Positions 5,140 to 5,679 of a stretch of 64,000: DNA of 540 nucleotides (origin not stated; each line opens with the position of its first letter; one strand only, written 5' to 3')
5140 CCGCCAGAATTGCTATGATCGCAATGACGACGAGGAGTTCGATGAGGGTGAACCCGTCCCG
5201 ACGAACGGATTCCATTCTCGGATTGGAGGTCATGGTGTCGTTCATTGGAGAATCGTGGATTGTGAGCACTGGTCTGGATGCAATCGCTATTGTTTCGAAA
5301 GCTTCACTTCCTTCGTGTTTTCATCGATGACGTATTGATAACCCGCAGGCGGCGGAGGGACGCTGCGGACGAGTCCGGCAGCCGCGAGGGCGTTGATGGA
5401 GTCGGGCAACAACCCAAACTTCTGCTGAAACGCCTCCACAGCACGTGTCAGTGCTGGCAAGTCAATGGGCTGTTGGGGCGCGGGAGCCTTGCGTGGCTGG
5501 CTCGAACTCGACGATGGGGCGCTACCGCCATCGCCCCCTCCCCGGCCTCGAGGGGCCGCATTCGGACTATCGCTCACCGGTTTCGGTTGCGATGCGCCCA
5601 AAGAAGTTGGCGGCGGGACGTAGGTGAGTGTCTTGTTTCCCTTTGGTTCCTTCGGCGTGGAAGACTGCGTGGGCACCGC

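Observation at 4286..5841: Duplicated two-gene cassette: Pro-rich lipoprotein + DUF1559 pseudopilin (copy 1; copy 2 at 33265-34775)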

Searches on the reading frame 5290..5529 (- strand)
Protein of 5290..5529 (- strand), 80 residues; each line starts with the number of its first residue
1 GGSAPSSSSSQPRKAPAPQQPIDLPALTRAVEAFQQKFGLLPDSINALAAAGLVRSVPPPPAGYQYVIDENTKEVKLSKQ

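Call 9: find_homologous_proteins(query=A1, max_evalue=0.01)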
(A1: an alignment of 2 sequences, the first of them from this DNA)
Query A1 (2 sequences) (64 aa, profile of the alignment): 1 proteins with E <= 0.01 among 16 candidates.
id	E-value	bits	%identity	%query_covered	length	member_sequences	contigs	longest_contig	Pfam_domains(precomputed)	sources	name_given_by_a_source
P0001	1.6e-24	103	100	78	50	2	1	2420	-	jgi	-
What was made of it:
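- Tried and rejected: First word-indexed search with the two-sequence domain profile found only a self-fragment (call 9).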

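Call 16: search_protein_representatives(alignment_id=A1)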
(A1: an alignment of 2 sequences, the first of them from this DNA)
Query: 2 sequences, 68 profile positions. Proteins with E-value up to 0.001 (for the whole library): 606; up to 1e-10: 18; up to 1e-30: 1. The best 150 are listed.
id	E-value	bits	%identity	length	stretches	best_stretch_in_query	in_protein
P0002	3.8e-34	132.4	-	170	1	1-68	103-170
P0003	6.0e-28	112.5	-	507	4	6-63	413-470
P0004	5.5e-23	96.6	-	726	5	16-64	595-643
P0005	1.0e-20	89.3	-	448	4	5-54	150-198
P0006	1.9e-20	88.5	-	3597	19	48-67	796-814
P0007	9.7e-19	83.0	-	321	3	4-61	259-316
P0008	4.2e-15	71.3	-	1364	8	50-67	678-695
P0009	4.3e-15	71.3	-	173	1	5-64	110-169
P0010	7.6e-15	70.5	-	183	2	4-61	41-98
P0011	7.3e-14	67.4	-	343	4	16-61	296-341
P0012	1.1e-13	66.8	-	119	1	7-62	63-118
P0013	1.9e-13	66.0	-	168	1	5-67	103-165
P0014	5.6e-13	64.6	-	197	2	3-62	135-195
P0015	7.7e-12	60.9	-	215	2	6-63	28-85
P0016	3.6e-11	58.7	-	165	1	9-63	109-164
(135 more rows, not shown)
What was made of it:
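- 5296..5466 (-): Copy 1 small gene: conserved C-terminal domain (residues 126-182), made of a helix, a short helix and a beta-hairpin. Call 16 (606 family representatives).
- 606 representatives at E<=1e-3 (call 16).
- Tried and rejected: The exhaustive search was needed (call 16).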

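Call 23: find_homologous_proteins(query=A2, max_evalue=0.001)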
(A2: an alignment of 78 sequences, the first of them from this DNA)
Query A2 (78 sequences) (64 aa, profile of the alignment): 67 proteins with E <= 0.001 among 904 candidates.
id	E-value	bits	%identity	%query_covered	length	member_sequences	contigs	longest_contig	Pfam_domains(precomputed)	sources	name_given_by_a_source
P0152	1.6e-17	81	32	94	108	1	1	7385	PF26697.1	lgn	-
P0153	4.8e-17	79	31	92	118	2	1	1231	-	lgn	-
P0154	1.8e-16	77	-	-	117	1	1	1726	-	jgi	jgi:hypothetical protein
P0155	3.6e-16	76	35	81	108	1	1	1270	-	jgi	jgi:membrane-bound lytic murein transglycosylase B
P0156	6.3e-16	76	34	73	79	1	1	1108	-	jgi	jgi:hypothetical protein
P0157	7.6e-16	75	-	-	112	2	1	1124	-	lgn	-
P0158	1.2e-15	75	30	84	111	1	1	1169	PF26697.1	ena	-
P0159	1.6e-15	74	35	84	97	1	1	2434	-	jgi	jgi:hypothetical protein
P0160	3.6e-15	73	35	77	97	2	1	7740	PF26697.1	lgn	-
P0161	3.9e-15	73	34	88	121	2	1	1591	-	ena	-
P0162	1.5e-14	71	33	77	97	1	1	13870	PF26697.1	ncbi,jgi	-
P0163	2.1e-14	71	29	81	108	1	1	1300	-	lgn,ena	-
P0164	2.7e-14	70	31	75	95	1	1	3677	PF26697.1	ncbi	-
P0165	3.9e-14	70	37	89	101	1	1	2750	-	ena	-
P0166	8.4e-14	69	24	91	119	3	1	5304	-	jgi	jgi:hypothetical protein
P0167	1.4e-13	68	-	-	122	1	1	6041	-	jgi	jgi:hypothetical protein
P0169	2.6e-13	67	31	97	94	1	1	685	PF26697.1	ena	-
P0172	1.1e-11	62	33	97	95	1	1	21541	-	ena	-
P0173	2.5e-10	58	37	47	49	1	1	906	PF26697.1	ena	-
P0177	2.4e-7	48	-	-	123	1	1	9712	-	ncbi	-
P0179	2.8e-7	48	-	-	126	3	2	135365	PF07963.18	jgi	-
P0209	4.0e-5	41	-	-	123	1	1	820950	-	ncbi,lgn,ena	-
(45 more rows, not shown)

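Call 24: search_solved_structures(query=A2, max_evalue=10, show_alignments=3)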
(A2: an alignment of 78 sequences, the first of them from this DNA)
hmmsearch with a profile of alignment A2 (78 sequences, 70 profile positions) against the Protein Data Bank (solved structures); distinct sequences matched with E-value up to 10: 18.
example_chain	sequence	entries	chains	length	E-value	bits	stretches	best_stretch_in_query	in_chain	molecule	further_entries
3g20_A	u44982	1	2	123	0.00075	22.4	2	41-57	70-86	Type II secretion protein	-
29jd_A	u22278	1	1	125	0.0012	21.8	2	3-34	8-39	Type II secretion system core protein G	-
1t92_A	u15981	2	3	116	0.0014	21.5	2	3-40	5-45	General secretion pathway protein G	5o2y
5wda_A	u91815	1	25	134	0.0021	21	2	3-40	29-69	General secretion pathway protein G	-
3gn9_A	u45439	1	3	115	0.0041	20.1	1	42-58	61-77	Type II secretory pathway, pseudopilin EpsG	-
3fu1_A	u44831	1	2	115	0.0043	20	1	42-58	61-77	General secretion pathway protein G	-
4lw9_A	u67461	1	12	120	0.0049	19.8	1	42-58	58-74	Type II secretion system protein G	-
2kep_A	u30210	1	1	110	0.058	16.4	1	40-58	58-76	General secretion pathway protein G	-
6cmv_A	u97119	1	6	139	0.17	14.9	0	18-45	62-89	Transcriptional regulator Lrs14-like protein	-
7unh_A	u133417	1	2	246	0.5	13.4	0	7-27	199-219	SP2 designed chlorophyll dimer protein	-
7uni_A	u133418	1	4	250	0.54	13.3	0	7-27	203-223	SP2-ZnPPaM designed chlorophyll dimer protein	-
2l5f_A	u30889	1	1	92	0.63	13.1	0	50-67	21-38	Pre-mRNA-processing factor 40 homolog A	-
3k5s_A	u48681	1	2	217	0.74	12.8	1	36-67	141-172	Cadherin-13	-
8ifk_B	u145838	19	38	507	1.2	12.1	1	9-34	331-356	Piwi domain-containing protein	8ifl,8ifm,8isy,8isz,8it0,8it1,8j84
8j8h_A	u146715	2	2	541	1.4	12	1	9-34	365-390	Piwi domain-containing protein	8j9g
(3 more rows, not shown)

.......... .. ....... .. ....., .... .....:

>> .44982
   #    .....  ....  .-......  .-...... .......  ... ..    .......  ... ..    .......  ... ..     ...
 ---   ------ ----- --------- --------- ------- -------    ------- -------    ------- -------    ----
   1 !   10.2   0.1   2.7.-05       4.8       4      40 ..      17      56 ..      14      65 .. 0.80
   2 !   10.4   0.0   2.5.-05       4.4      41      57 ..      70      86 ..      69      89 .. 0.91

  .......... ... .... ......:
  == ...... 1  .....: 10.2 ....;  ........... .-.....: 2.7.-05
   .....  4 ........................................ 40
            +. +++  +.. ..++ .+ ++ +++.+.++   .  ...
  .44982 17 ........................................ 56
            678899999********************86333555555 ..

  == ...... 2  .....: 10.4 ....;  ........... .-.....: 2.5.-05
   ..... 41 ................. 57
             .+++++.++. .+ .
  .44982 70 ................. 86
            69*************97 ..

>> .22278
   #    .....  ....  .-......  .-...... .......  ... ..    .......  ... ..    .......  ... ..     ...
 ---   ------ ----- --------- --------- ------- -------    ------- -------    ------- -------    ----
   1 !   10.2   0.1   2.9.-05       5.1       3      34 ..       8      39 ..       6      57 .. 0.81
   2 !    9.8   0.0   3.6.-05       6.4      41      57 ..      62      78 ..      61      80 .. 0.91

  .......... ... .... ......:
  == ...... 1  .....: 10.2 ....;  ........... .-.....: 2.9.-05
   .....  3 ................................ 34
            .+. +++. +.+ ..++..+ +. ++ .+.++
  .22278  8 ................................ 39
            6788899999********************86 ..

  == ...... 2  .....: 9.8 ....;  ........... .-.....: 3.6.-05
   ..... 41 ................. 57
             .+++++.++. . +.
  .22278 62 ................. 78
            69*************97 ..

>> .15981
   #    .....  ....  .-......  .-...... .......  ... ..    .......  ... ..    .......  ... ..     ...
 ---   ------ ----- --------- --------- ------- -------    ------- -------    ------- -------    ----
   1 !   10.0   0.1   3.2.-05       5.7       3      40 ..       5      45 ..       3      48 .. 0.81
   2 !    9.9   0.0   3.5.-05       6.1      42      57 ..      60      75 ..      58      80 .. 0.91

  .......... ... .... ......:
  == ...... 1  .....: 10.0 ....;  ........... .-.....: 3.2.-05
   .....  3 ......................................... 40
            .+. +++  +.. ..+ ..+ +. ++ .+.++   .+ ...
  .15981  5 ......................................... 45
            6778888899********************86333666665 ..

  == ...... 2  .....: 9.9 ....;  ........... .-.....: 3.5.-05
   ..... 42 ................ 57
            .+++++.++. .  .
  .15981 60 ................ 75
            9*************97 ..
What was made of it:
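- It hits solved GspG chains at E 7.5e-4 to 5e-3 (call 24).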

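Call 25: search_protein_families(library=pfam, proteins=[P0152, P0158, P0162, P0164, P0179, P0209, P0009, P0013], max_evalue=1)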
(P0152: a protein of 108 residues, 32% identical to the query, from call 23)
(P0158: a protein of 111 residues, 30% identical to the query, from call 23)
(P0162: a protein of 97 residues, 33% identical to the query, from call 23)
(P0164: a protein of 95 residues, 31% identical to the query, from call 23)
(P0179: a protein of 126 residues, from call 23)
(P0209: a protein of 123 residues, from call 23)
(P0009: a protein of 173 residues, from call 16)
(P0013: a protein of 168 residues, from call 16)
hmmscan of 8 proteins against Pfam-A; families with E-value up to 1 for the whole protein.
P0152 (108 aa): 0 families

P0158 (111 aa): 2 families
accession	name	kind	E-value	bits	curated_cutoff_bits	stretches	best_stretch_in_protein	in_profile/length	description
PF21827.1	New_glue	-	0.0043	17.2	31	1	1-55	1-51/94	New glue protein family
PF00516.24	GP120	-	0.91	8.4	27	1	4-51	85-132/525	Envelope glycoprotein GP120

P0162 (97 aa): 0 families

P0164 (95 aa): 1 family
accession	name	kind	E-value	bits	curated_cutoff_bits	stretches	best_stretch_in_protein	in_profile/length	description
PF05211.17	NLBH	-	0.11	12.6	24.6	1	7-62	3-60/254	Neuraminyllactose-binding hemagglutinin precursor (NLBH)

P0179 (126 aa): 5 families
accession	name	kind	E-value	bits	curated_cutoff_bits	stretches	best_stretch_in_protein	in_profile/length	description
PF07963.17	N_methyl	-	1.3e-08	34.4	21.2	1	4-27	3-26/27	Prokaryotic N-terminal methylation motif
PF08334.16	T2SSG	-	5.9e-05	23.5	21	1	31-75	2-49/108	Type II secretion system (T2SS), protein G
PF14316.11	DUF4381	-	0.02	15.7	27.2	1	14-83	23-90/145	Domain of unknown function (DUF4381)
PF11157.13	DUF2937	-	0.023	14.9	25.3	1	15-76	7-65/162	Protein of unknown function (DUF2937)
PF16732.10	ComP_DUS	-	0.038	15.3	27.3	1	29-67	1-41/87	Type IV minor pilin ComP, DNA uptake sequence receptor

P0209 (123 aa): 2 families
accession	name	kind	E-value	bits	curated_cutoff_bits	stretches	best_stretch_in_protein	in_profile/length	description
PF07963.17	N_methyl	-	2e-05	24.4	21.2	1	8-30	5-27/27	Prokaryotic N-terminal methylation motif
PF08334.16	T2SSG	-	0.0035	17.8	21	1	33-76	2-48/108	Type II secretion system (T2SS), protein G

P0009 (173 aa): 0 families

P0013 (168 aa): 1 family
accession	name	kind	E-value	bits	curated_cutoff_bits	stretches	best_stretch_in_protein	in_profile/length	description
PF19321.4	KCTD18_C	-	0.29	11.2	27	1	62-151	194-283/309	BTB/POZ domain-containing protein KCTD18 C-terminus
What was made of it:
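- On Pseudopilin head (T2SSG / ComGC_C) - small-protein C-terminal domain: N_methyl/T2SSG proteins are hit at E~1e-7 (calls 23, 25).
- The family profile hits ~123-aa N_methyl/T2SSG proteins at E~1e-7 (calls 23, 25).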

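Call 28: find_encoding_contigs(protein=P0172, flank=4000, max_places=3)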
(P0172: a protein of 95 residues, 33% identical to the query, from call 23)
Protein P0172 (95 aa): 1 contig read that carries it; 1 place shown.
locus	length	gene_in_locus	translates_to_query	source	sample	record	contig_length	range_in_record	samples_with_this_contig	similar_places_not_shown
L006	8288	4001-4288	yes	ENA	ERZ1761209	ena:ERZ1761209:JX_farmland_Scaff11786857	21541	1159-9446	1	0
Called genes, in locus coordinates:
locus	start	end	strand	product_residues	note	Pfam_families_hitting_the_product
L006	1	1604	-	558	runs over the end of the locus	PF10091:Glycoamylase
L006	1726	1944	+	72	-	PF07043:DUF1328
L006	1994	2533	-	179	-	PF16670:PI-PLC-C1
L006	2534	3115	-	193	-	PF16670:PI-PLC-C1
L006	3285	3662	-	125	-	PF01850:PIN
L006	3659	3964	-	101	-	PF02697:VAPB_antitox (weak)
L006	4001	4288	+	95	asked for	-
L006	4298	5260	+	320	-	PF07963:N_methyl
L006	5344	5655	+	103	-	-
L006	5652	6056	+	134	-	PF01850:PIN (faint), PF13470:PIN_3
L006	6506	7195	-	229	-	PF06514:PsbU, PF12826:HHH_2 (faint), PF00633:HHH (weak), PF03934:T2SSK (faint), PF12836:HHH_3, PF14520:HHH_5 (faint), PF12836:HHH_3, PF00633:HHH, +1 more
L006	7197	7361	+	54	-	-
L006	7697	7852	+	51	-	-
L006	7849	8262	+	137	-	PF00903:Glyoxalase, PF18029:Glyoxalase_6 (weak), PF22656:At5g48480-like_N (weak)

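Call 29: find_encoding_contigs(protein=P0162, flank=4000, max_places=3)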
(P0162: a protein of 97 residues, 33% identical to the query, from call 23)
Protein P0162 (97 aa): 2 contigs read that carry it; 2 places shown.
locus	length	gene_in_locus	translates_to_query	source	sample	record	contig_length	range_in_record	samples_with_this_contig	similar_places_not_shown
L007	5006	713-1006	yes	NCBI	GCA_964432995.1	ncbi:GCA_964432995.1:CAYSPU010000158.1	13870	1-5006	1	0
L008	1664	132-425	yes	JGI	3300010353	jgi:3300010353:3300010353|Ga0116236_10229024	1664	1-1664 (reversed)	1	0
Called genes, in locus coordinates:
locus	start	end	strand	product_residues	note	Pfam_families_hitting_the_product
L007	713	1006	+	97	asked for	PF26697:ComGC_C (weak)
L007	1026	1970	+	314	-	PF07963:N_methyl (weak)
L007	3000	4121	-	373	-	PF04166:PdxA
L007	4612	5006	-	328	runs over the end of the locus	PF13624:SurA_N_3 (weak), PF13145:Rotamase_2, PF13616:Rotamase_3, PF00639:Rotamase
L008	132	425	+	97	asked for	PF26697:ComGC_C (weak)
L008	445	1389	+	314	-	PF07963:N_methyl (weak)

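Call 30: find_encoding_contigs(protein=P0152, flank=4000, max_places=3)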
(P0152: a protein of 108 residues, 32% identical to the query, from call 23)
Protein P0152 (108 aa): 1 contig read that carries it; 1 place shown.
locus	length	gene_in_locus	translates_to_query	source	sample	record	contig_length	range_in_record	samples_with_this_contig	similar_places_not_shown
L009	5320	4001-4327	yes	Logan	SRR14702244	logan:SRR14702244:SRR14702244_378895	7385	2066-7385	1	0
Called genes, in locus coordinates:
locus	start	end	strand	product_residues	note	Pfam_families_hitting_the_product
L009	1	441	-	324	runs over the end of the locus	PF08240:ADH_N, PF00107:ADH_zinc_N, PF13602:ADH_zinc_N_2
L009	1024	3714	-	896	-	PF07470:Glyco_hydro_88, PF12708:Pect-lyase_RHGA_epim, PF00295:Glyco_hydro_28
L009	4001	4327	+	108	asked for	PF26697:ComGC_C (weak)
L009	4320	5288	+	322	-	-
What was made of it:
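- Relatives carry a precomputed weak Pfam PF26697 ComGC_C hit (calls 29, 30). 3 of 3 metagenome contexts (calls 28-30).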

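Call 62: predict_structure(alignment_id=A7)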
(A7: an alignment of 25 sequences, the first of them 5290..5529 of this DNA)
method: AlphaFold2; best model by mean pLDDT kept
length: 80 residues; sequences in the alignment: 25
mean_pLDDT: 80.1   pTM: 0.58
mean pLDDT of the five models: 80.1, 79.6, 77.2, 76.8, 76.7
residues with pLDDT >= 90: 35; 70-90: 23; 50-70: 18; < 50: 4
segments of 3 or more residues with pLDDT < 50: none
pLDDT, mean of each block of 10 residues (from residue 1): 56 51 84 94 91 87 90 89
secondary structure, 60 per line:
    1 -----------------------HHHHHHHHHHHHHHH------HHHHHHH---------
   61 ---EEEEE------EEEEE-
elements in order: H24-38 H45-51 E64-68 E75-79
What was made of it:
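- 5296..5466 (-): Call 62 (AF2 model, domain pLDDT ~90).
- The AF2 model is helix, helix, hairpin with domain pLDDT ~90 (call 62).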

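Call 65: fold_search(model_id=the predicted structure, library=pdb)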
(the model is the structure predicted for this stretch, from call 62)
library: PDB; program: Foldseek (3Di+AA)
matches with E <= 10: 81; with E <= 0.001: 0
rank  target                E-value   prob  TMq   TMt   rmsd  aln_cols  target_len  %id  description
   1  4lw9_F                1.5e+00  0.41  0.43  0.32   3.4        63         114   22  Crystal structure of Vibrio cholera major pseudopilin EpsG (released 2014-07-16)
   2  2px7_A                1.8e+00  0.08  0.28  0.15   8.1        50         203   20  Crystal structure of 2-C-methyl-D-erythritol 4-phosphate cytidylyltransferase from Thermus thermophilus HB8 (released 2007-06-12)
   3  2f2e_B                2.0e+00  0.04  0.21  0.13   8.9        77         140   21  Crystal Structure of PA1607, a Putative Transcription Factor (released 2006-03-14)
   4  5hhl_B                2.4e+00  0.06  0.22  0.09   9.1        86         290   12  Reverse transcriptase domain of group II intron maturase from Eubacterium rectale in P21 space group (released 2016-05-04)
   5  5irg_D                2.7e+00  0.06  0.23  0.10   9.0        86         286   12  Reverse transcriptase domain of group II intron maturase from Roseburia intestinalis in P212121 space group (released 2016-05-04)
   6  5hhl_A                2.9e+00  0.05  0.22  0.09   9.0        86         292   12  Reverse transcriptase domain of group II intron maturase from Eubacterium rectale in P21 space group (released 2016-05-04)
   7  5hhl_F                3.3e+00  0.05  0.22  0.10   9.0        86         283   12  Reverse transcriptase domain of group II intron maturase from Eubacterium rectale in P21 space group (released 2016-05-04)
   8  5irg_B                3.3e+00  0.05  0.23  0.10   9.1        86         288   12  Reverse transcriptase domain of group II intron maturase from Roseburia intestinalis in P212121 space group (released 2016-05-04)
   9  2pah_B                3.5e+00  0.06  0.20  0.07   4.6        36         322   17  TETRAMERIC HUMAN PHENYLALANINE HYDROXYLASE (released 1999-10-06)
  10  5irg_C                3.8e+00  0.04  0.23  0.10   9.0        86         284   12  Reverse transcriptase domain of group II intron maturase from Roseburia intestinalis in P212121 space group (released 2016-05-04)
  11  5irf_D                4.0e+00  0.04  0.23  0.09   9.1        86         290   12  Reverse transcriptase domain of group II intron maturase from Roseburia intestinalis in P1 space group (released 2016-05-04)
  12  5hhl_D                4.0e+00  0.04  0.22  0.09   9.0        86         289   12  Reverse transcriptase domain of group II intron maturase from Eubacterium rectale in P21 space group (released 2016-05-04)
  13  5hhl_G                4.0e+00  0.04  0.22  0.09   9.1        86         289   12  Reverse transcriptase domain of group II intron maturase from Eubacterium rectale in P21 space group (released 2016-05-04)
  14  5hhk_B                4.3e+00  0.04  0.23  0.10   9.0        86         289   12  Reverse transcriptase domain of group II intron maturase from Roseburia intestinalis in P21 space group (Se-MET) (released 2016-05-04)
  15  5irf_C                4.3e+00  0.04  0.23  0.10   9.0        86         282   12  Reverse transcriptase domain of group II intron maturase from Roseburia intestinalis in P1 space group (released 2016-05-04)
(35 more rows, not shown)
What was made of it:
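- Tried and rejected: Foldseek of the small-domain model put EpsG first, but at E 1.5 (call 65).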

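Call 80: find_encoding_contigs(protein=P0166, flank=3000, max_places=3)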
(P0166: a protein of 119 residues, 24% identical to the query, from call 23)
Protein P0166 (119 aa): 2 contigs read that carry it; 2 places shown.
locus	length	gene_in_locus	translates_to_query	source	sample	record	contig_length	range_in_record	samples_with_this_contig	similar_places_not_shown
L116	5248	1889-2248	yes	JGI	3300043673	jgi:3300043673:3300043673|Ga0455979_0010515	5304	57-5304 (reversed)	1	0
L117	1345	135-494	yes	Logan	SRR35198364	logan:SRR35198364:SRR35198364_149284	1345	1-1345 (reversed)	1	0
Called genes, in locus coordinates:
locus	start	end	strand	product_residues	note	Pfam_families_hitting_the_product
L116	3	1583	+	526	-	?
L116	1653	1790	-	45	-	-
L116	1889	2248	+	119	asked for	-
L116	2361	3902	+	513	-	PF00117:GATase, PF07722:Peptidase_C26, PF02540:NAD_synthase (weak), PF03054:tRNA_Me_trans (faint), PF00958:GMP_synt_C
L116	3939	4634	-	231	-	PF00005:ABC_tran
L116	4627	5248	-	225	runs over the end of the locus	?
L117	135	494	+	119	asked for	-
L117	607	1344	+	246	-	?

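Call 81: find_encoding_contigs(protein=P0167, flank=3000, max_places=3)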
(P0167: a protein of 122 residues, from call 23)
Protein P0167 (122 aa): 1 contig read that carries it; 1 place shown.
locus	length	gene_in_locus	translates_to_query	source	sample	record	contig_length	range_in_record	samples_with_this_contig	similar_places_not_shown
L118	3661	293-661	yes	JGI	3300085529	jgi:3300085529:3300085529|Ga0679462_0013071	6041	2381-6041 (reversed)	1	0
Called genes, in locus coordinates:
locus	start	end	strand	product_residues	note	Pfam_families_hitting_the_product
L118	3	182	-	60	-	?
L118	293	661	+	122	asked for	-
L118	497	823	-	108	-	-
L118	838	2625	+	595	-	PF01609:DDE_Tnp_1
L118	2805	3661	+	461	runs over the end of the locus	-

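Call 82: find_encoding_contigs(protein=P0177, flank=3000, max_places=3)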
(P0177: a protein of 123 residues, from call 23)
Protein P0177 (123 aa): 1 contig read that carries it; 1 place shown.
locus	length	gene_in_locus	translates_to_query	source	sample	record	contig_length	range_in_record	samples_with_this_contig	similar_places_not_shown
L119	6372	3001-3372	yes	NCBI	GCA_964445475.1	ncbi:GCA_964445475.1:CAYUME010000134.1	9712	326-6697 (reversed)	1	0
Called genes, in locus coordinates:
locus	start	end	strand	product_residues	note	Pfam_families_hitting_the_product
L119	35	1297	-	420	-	PF00171:Aldedh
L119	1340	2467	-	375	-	PF00696:AA_kinase, PF01472:PUA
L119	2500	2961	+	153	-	-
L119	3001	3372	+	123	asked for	-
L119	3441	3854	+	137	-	PF03692:CxxCxxCC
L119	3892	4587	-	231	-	-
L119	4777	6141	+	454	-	PF00919:UPF0004, PF04055:Radical_SAM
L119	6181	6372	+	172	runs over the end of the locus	?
